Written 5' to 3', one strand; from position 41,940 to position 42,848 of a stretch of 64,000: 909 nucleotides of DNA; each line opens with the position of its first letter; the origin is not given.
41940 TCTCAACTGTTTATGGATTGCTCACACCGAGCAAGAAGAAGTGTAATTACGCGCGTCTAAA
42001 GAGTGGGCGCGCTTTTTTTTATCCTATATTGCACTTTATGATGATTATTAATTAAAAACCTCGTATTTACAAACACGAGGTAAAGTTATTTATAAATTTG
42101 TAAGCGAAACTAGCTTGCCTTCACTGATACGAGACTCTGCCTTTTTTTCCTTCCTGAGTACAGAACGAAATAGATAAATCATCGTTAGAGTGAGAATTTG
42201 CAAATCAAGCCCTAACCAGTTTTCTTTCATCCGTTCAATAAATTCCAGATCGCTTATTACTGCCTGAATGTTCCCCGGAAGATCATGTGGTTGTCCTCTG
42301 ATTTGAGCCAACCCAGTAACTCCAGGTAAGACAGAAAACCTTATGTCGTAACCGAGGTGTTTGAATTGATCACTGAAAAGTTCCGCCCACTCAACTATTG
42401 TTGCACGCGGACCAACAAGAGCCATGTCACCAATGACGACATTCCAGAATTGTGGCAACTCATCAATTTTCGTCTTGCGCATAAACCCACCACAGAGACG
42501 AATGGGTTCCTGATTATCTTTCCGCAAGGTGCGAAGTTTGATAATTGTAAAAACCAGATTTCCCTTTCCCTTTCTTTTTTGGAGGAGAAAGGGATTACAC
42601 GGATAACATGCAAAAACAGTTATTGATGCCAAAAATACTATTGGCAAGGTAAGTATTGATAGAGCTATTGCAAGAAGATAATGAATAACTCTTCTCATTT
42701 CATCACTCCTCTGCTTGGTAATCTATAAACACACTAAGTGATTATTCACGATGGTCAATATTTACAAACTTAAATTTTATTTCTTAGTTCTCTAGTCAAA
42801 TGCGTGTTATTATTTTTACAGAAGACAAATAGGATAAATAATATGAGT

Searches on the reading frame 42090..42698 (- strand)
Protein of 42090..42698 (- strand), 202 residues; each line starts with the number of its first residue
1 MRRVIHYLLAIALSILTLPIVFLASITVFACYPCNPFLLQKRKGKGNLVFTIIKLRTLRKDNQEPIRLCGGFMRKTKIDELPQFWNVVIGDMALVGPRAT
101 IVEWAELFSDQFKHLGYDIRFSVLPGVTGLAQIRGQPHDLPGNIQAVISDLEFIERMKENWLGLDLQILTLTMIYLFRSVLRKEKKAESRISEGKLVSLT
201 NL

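Call 48: search_protein_families(library=pfam, max_evalue=0.01, proteins=[window:42090-42698:-])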
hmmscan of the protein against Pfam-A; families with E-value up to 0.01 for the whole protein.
window:42090-42698:- (202 aa): 1 family
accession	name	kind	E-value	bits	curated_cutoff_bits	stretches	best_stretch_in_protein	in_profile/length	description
PF02397.22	Bac_transf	-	1.6e-33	116.2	27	1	2-177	1-178/179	Bacterial sugar transferase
